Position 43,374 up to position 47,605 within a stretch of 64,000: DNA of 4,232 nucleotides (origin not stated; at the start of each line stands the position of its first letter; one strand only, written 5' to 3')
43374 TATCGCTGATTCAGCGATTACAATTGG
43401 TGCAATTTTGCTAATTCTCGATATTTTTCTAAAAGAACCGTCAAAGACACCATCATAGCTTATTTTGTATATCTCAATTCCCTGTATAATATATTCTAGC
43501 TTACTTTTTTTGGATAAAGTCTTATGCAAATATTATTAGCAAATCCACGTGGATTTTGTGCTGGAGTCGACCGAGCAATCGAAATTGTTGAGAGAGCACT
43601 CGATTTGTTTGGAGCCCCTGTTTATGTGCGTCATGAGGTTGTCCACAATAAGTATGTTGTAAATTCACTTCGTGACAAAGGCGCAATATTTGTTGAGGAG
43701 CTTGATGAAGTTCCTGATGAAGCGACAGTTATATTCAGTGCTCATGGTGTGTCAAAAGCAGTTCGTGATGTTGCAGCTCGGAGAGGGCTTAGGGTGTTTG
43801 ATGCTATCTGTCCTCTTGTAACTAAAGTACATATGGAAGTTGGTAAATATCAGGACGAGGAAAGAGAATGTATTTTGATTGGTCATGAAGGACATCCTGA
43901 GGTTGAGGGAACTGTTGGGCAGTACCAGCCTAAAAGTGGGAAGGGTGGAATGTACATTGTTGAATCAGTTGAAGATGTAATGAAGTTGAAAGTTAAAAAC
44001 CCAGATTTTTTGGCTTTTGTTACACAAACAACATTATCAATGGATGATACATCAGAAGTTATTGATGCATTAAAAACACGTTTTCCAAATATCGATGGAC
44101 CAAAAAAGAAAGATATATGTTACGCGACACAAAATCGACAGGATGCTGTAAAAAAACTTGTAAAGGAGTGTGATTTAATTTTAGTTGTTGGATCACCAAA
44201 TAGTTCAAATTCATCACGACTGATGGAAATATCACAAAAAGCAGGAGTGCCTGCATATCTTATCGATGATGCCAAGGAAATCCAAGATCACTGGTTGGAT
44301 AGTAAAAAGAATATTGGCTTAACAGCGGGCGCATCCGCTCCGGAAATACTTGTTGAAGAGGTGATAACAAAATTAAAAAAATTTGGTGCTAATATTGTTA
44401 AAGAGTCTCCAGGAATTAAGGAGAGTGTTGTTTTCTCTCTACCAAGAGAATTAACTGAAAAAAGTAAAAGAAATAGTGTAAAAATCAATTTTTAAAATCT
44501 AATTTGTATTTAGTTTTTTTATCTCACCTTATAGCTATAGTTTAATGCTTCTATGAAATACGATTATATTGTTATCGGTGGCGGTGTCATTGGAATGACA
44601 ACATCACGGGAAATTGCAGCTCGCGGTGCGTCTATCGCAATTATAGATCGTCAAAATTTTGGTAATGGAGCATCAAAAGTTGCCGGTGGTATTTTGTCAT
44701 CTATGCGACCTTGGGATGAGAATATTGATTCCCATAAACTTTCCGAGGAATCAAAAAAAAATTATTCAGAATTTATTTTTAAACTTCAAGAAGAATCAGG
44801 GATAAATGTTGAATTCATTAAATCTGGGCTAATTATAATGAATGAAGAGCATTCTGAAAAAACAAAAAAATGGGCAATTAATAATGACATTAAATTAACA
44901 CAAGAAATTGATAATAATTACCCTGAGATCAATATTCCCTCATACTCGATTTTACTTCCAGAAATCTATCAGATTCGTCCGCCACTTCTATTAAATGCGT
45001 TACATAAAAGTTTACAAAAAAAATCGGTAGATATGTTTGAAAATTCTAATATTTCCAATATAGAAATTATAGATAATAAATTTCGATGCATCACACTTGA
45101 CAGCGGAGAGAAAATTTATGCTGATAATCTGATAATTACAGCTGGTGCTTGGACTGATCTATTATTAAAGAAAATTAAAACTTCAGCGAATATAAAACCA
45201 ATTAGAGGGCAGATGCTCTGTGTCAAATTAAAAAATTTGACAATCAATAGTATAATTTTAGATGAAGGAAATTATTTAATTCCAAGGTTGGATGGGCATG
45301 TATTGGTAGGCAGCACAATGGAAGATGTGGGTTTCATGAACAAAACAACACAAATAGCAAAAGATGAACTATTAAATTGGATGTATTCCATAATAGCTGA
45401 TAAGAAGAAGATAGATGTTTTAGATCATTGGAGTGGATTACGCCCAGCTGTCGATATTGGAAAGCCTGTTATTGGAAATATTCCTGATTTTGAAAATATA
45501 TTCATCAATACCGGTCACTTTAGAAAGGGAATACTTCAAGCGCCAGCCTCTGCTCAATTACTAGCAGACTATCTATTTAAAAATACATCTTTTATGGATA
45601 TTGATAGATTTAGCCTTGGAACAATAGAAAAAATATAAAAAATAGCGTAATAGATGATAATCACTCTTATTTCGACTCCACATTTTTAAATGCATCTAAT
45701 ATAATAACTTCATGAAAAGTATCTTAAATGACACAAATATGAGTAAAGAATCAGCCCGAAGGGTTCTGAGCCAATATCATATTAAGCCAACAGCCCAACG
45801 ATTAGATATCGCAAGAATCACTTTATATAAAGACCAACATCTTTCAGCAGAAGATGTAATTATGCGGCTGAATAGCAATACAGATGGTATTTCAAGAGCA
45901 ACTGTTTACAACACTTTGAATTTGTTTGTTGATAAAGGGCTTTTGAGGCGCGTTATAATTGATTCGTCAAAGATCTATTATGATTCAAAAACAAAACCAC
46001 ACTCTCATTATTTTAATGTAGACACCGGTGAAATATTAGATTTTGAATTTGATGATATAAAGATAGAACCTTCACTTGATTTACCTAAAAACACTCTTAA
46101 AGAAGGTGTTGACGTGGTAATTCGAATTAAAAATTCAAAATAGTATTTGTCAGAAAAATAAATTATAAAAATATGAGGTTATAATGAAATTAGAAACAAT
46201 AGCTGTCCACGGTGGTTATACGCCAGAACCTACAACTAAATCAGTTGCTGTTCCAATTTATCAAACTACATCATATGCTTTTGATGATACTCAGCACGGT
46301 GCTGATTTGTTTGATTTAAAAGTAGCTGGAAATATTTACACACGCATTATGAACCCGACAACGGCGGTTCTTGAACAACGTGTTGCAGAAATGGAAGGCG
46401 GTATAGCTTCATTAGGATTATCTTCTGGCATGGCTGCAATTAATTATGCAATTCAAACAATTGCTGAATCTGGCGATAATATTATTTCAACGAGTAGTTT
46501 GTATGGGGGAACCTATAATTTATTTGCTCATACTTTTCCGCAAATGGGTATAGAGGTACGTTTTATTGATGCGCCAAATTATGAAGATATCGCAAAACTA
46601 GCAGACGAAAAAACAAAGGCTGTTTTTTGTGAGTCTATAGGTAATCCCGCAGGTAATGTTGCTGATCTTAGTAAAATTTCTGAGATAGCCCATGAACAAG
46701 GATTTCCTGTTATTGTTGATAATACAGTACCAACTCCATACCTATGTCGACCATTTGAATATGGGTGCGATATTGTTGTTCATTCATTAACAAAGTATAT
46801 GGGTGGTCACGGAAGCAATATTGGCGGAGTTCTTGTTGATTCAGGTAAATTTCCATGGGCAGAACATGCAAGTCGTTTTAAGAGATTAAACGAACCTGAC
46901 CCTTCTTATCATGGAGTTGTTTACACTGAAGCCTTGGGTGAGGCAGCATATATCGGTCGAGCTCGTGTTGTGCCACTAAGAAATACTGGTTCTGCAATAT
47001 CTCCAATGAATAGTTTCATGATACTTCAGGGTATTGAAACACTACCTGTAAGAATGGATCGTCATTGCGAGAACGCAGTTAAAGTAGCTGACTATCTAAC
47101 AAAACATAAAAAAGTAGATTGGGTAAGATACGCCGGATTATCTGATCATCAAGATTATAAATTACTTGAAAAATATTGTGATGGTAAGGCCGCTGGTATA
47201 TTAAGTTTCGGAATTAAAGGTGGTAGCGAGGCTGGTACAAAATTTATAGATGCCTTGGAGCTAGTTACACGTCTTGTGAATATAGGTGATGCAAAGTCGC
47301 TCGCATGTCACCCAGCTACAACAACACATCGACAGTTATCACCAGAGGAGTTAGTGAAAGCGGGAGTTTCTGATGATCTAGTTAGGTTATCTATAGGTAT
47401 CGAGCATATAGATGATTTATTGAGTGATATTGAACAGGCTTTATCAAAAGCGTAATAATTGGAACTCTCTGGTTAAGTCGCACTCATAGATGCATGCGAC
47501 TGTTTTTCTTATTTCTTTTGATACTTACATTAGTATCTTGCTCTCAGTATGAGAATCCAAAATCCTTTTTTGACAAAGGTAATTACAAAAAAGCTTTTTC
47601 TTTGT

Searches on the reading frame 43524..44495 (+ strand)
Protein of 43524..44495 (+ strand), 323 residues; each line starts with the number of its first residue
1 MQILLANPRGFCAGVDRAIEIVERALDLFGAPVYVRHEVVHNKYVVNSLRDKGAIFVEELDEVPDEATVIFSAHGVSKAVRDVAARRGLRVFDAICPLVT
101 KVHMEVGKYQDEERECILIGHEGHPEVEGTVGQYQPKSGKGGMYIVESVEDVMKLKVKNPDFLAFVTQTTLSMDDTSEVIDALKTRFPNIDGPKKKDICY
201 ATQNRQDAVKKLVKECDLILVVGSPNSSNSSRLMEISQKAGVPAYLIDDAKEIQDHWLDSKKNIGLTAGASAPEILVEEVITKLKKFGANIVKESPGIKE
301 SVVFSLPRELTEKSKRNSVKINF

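Call 13: search_protein_families(library=pfam, proteins=[window:43524-44495:+])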
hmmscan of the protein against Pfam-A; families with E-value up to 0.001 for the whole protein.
window:43524-44495:+ (323 aa): 1 family
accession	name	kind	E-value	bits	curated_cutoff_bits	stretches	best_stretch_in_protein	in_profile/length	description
PF02401.23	LYTB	-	1.4e-98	329.9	24.5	1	3-285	1-267/267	LytB protein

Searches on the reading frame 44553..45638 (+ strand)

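Call 13: search_protein_families(library=pfam, proteins=[window:44553-45638:+])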
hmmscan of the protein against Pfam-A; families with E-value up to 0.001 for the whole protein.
window:44553-45638:+ (361 aa): 5 families
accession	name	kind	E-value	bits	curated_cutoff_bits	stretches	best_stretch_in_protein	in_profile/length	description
PF01266.30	DAO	-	1.3e-58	199.7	27.9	1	4-339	1-352/353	FAD dependent oxidoreductase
PF07992.20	Pyr_redox_2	-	5.9e-08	32.9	26.1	1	3-204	1-114/291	Pyridine nucleotide-disulphide oxidoreductase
PF03486.20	HI0933_like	-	2.6e-07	30.8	50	0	146-199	111-164/244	HI0933-like protein Rossmann domain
PF00890.30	FAD_binding_2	-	2.2e-06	27.6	20.4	1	4-55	1-53/414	FAD binding domain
PF13738.12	Pyr_redox_3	-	0.00098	18.9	30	0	6-38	1-34/305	Pyridine nucleotide-disulphide oxidoreductase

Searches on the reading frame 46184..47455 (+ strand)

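Call 13: search_protein_families(library=pfam, proteins=[window:46184-47455:+])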
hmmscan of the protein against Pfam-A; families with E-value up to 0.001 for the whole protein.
window:46184-47455:+ (423 aa): 5 families
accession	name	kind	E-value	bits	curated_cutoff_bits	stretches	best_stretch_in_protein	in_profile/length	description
PF01053.26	Cys_Met_Meta_PP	-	4.1e-136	453.9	27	1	4-420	1-380/381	Cys/Met metabolism PLP-dependent enzyme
PF00155.27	Aminotran_1_2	-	6e-09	36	19.7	1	75-231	67-243/361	Aminotransferase class I and II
PF01041.23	DegT_DnrJ_EryC1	-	1.9e-07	31.1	19.8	1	57-179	23-145/360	DegT/DnrJ/EryC1/StrS aminotransferase family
PF00266.25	Aminotran_5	-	2.5e-07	30.5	21.5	1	81-210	69-207/371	Aminotransferase class-V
PF01212.27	Beta_elim_lyase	-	3.3e-05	23.8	27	1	57-272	31-230/288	Beta-eliminating lyase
